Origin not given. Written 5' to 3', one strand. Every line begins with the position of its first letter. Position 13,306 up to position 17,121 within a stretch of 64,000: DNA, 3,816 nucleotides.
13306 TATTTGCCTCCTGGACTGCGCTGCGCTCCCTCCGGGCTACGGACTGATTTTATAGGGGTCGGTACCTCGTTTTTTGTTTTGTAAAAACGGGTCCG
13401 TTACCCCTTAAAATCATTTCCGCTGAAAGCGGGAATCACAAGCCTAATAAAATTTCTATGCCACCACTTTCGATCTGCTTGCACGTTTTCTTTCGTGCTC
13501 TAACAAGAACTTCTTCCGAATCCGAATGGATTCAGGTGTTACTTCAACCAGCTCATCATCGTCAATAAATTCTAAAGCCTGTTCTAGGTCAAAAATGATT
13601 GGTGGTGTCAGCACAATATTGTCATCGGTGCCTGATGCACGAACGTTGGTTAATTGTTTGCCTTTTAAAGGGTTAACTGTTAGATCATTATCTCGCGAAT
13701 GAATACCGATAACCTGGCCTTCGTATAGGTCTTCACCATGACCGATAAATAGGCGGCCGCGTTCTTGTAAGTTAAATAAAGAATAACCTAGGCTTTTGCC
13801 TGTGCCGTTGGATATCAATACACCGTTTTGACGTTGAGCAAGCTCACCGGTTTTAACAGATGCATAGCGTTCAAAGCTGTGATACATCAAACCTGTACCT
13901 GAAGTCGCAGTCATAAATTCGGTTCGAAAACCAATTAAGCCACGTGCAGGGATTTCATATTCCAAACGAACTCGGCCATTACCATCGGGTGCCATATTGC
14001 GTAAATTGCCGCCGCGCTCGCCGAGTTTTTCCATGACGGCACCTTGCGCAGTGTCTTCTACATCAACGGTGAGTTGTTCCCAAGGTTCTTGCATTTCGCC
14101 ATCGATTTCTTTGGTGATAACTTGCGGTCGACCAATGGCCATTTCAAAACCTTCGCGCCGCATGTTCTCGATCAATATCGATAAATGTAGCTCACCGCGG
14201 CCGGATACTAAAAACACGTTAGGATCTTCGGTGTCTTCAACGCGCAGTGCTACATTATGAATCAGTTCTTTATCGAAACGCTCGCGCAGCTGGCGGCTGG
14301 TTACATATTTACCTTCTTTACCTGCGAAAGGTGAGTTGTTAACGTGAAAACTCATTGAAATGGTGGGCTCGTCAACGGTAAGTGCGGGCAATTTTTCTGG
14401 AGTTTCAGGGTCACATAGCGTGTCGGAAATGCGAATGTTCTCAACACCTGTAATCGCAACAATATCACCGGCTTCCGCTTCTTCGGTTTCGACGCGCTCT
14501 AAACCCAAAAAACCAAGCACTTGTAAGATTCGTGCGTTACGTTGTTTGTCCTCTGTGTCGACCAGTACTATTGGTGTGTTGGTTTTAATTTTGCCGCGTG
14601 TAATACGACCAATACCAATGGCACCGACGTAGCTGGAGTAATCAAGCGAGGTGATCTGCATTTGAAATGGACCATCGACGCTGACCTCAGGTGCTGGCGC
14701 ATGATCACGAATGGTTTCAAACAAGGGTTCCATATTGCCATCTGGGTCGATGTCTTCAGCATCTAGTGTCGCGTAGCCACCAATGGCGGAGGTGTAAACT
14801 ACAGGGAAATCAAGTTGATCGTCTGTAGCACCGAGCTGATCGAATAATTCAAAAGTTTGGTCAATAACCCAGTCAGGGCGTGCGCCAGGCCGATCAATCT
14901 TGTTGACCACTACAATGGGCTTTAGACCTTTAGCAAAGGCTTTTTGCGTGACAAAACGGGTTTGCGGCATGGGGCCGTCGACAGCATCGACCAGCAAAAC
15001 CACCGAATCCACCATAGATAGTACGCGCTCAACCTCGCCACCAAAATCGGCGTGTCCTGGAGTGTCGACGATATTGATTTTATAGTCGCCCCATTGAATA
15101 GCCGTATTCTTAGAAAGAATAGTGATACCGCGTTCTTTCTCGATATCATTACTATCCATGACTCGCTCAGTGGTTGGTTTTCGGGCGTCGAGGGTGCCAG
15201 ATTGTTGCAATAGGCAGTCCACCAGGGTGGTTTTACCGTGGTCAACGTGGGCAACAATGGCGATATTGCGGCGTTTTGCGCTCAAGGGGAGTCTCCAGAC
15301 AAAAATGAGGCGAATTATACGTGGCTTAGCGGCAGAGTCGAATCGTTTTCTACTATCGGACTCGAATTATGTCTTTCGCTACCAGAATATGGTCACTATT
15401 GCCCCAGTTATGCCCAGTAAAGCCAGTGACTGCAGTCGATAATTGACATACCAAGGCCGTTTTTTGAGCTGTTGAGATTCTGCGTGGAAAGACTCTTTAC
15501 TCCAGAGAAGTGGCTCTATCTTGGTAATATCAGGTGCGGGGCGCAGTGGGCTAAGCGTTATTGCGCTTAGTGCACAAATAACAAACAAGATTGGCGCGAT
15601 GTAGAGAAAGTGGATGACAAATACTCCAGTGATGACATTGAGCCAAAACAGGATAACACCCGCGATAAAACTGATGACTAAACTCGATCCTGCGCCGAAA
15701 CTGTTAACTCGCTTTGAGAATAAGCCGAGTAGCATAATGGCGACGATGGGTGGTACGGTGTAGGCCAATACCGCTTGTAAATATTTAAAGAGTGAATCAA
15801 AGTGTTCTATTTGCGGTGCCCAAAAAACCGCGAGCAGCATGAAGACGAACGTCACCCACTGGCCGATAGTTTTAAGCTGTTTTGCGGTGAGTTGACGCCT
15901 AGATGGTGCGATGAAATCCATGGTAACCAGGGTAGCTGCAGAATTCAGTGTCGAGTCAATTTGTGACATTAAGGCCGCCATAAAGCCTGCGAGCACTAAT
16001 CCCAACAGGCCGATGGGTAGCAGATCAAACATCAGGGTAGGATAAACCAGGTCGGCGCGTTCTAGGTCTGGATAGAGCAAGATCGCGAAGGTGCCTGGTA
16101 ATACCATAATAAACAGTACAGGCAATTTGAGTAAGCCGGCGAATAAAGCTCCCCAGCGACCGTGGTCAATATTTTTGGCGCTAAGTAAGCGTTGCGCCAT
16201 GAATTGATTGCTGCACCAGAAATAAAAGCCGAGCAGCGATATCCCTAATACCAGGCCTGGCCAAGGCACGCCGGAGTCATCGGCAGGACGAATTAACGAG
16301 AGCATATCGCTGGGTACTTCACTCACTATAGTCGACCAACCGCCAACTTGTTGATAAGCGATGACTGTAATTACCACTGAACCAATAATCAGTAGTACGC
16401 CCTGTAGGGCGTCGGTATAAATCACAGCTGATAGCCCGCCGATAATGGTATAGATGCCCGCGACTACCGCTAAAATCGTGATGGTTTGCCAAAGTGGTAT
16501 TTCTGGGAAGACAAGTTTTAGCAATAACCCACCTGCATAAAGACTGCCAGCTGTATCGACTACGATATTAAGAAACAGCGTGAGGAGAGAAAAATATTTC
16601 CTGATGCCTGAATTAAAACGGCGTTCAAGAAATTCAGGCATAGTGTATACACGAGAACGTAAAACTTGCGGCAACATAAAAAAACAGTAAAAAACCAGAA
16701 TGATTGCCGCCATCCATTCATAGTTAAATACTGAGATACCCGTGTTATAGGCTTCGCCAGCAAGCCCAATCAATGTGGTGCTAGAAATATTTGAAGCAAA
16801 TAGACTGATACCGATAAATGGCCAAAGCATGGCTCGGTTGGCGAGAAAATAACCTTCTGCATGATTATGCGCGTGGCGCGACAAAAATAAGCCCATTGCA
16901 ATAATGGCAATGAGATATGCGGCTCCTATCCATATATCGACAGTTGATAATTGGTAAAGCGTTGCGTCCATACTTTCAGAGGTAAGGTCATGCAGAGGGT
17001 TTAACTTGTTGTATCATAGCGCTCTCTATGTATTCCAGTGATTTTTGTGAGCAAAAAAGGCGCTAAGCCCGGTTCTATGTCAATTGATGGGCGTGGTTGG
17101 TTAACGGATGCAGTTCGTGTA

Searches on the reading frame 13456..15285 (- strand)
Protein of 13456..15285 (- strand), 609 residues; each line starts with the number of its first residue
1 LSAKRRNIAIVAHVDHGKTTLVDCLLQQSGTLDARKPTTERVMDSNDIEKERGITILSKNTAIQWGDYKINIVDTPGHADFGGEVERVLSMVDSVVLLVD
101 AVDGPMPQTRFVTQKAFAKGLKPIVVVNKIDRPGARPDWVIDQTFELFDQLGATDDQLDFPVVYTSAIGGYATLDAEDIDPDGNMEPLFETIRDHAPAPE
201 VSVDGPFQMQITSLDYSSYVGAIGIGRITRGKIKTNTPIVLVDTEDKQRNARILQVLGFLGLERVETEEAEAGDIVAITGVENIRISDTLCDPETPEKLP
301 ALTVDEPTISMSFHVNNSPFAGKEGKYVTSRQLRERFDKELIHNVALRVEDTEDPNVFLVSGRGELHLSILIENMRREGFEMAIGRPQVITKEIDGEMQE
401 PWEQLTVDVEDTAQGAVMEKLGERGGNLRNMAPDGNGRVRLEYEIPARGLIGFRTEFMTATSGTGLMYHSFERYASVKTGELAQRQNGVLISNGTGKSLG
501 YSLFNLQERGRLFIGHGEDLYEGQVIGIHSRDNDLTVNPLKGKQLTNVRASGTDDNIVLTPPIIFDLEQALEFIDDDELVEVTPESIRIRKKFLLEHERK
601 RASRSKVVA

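Call 47: search_protein_families(library=pfam, proteins=[window:13456-15285:-], max_evalue=0.00001)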
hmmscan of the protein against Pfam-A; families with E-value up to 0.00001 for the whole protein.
window:13456-15285:- (609 aa): 6 families
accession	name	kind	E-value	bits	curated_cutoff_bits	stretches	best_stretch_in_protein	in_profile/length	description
PF00009.33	GTP_EFTU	-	1.7e-56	191.2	26.5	1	4-197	2-187/188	Elongation factor Tu GTP binding domain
PF21018.2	BipA_C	-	2.2e-45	153.4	23.8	1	487-594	1-108/110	TypA/BipA C-terminal domain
PF00679.30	EFG_C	-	2.3e-22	79.2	27.9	1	398-479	2-83/89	Elongation factor G C-terminus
PF03144.31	GTP_EFTU_D2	-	1e-12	48.7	30.3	1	221-291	1-73/73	Elongation factor Tu domain 2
PF22042.2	EF-G_D2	-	1.7e-08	34.9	27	1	215-292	12-83/84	Elongation factor G domain 2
PF01926.29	MMR_HSR1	-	3.4e-06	27.6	21.9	0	8-129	2-113/113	50S ribosome-binding GTPase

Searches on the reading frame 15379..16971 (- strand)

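Call 47: search_protein_families(library=pfam, proteins=[window:15379-16971:-], max_evalue=0.00001)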
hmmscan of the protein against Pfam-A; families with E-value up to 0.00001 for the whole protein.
window:15379-16971:- (530 aa): 1 family
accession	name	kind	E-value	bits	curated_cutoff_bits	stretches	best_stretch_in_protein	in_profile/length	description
PF00474.23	SSF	-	2.2e-74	251.2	22.8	1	41-432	1-404/406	Sodium:solute symporter family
